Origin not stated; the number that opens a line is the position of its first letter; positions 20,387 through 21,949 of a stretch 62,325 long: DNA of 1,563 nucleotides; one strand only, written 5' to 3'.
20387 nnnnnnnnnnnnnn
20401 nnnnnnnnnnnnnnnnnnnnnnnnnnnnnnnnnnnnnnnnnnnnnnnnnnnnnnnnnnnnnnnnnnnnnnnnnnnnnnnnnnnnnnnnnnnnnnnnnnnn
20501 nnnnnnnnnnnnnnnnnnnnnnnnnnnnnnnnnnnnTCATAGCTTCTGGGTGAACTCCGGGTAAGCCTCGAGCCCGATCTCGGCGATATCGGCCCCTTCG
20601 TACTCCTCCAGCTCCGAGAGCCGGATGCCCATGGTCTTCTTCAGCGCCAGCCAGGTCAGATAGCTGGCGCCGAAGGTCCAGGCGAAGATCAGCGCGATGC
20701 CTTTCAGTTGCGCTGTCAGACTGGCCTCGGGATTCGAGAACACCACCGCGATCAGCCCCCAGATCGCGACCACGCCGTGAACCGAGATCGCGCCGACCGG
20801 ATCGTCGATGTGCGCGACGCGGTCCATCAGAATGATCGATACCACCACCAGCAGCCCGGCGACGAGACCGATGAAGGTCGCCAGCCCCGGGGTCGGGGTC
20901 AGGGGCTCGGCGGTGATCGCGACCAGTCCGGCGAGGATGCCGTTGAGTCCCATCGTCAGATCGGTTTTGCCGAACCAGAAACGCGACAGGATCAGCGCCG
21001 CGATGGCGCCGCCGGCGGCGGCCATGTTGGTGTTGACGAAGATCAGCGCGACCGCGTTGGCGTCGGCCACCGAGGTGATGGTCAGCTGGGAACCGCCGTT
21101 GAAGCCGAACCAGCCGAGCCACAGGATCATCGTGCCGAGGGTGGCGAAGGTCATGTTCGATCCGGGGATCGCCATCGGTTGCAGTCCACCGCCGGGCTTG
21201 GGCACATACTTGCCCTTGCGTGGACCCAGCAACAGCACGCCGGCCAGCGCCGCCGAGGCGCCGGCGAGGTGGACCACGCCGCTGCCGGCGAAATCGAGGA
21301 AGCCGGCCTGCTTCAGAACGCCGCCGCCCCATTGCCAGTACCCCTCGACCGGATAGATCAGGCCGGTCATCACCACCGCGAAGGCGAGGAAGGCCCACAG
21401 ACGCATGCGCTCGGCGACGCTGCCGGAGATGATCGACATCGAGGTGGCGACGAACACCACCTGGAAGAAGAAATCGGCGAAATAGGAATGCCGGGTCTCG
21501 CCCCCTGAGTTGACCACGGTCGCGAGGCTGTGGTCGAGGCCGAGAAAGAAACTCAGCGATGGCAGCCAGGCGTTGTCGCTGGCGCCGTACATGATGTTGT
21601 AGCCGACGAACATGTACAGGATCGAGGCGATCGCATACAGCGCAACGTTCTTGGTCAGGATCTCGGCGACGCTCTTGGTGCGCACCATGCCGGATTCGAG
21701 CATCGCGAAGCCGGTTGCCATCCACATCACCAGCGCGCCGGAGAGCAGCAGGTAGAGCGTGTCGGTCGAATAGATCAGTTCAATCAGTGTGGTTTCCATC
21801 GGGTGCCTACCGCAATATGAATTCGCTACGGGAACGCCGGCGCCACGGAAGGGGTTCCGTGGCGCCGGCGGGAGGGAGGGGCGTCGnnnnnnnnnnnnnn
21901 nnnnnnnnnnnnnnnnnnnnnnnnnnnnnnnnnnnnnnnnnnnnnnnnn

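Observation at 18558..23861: Nitrogen-controlled operon: HAO-family octaheme cytochrome, Amt ammonium channel and a nine-heme/cytochrome-b fusion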

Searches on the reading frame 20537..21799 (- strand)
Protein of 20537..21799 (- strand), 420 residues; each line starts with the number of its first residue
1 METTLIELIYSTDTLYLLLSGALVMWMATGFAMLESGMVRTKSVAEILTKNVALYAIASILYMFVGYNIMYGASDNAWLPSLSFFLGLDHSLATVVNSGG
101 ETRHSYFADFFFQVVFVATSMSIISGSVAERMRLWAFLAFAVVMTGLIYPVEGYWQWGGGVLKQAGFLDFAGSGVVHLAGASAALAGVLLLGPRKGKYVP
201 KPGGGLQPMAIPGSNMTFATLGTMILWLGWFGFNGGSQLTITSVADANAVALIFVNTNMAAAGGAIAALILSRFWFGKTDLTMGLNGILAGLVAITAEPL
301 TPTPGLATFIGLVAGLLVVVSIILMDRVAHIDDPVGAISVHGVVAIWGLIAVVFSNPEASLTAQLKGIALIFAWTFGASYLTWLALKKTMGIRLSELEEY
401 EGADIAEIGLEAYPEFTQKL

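Call 4: search_protein_families(library=pfam, proteins=[window:20537-21799:-], max_evalue=0.01)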
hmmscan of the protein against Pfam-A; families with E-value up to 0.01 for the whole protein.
window:20537-21799:- (420 aa): 1 family
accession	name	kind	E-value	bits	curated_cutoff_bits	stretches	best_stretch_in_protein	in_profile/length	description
PF00909.26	Ammonium_transp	-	5.2e-100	335.4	23.2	1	16-413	2-399/399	Ammonium Transporter Family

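Call 5: search_protein_families(library=ncbifam, proteins=[window:20537-21799:-], max_evalue=0.01)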
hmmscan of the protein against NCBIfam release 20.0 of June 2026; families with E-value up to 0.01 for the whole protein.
window:20537-21799:- (420 aa): 3 families
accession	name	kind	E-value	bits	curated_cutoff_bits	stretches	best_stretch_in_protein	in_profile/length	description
TIGR03644.1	marine_trans_1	hypoth_equivalog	1.1e-179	597.5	514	1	10-416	1-404/404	probable ammonium transporter, marine subtype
TIGR00836.1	amt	subfamily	3.5e-106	355.5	343.3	1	13-413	1-406/406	ammonium transporter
NF007947.0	PRK10666.1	equivalog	9.7e-50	169.7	657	1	11-413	29-426/428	ammonium transporter AmtB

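Call 71: search_solved_structures(query=window:20537-21799:-, max_evalue=1e-20, show_alignments=1)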
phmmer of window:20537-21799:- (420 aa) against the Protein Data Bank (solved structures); distinct sequences matched with E-value up to 1e-20: 28.
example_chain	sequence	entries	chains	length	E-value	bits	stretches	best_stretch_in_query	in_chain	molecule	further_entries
6eu6_A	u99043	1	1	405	5.1e-60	207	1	13-408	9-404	Ammonium transporter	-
8qj3_A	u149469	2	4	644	4e-55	190.9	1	15-412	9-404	Ammonium transporter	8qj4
8qpf_A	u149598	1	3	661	4.3e-55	190.7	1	15-412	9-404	Ammonium transporter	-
2ns1_A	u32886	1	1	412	4.6e-41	144.5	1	12-414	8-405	Ammonia channel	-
1xqe_A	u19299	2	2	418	4.9e-41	144.4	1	12-413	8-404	Probable ammonium transporter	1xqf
2nmr_A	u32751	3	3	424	5.2e-41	144.4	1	12-413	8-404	Ammonia channel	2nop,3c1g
2nuu_A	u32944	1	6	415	5.6e-41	144.3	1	12-413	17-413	Ammonia channel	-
9cs5_A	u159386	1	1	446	6e-41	144.2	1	12-413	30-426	Ammonium transporter AmtB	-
4nh2_A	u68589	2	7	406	6.2e-41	144.1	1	12-413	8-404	Ammonia channel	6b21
3c1h_A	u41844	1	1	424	5.1e-40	141.1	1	12-413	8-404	Ammonia channel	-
2now_A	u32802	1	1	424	6.5e-40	140.8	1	12-413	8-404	Ammonia channel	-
3c1i_A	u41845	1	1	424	7e-40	140.6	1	12-413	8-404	Ammonia channel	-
2npg_A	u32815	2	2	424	1.1e-39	140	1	12-413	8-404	Ammonia channel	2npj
2npd_A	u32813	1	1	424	1.3e-39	139.7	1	12-413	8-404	Ammonia channel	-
2npe_A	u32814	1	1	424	1.6e-39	139.5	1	12-413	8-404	Ammonia channel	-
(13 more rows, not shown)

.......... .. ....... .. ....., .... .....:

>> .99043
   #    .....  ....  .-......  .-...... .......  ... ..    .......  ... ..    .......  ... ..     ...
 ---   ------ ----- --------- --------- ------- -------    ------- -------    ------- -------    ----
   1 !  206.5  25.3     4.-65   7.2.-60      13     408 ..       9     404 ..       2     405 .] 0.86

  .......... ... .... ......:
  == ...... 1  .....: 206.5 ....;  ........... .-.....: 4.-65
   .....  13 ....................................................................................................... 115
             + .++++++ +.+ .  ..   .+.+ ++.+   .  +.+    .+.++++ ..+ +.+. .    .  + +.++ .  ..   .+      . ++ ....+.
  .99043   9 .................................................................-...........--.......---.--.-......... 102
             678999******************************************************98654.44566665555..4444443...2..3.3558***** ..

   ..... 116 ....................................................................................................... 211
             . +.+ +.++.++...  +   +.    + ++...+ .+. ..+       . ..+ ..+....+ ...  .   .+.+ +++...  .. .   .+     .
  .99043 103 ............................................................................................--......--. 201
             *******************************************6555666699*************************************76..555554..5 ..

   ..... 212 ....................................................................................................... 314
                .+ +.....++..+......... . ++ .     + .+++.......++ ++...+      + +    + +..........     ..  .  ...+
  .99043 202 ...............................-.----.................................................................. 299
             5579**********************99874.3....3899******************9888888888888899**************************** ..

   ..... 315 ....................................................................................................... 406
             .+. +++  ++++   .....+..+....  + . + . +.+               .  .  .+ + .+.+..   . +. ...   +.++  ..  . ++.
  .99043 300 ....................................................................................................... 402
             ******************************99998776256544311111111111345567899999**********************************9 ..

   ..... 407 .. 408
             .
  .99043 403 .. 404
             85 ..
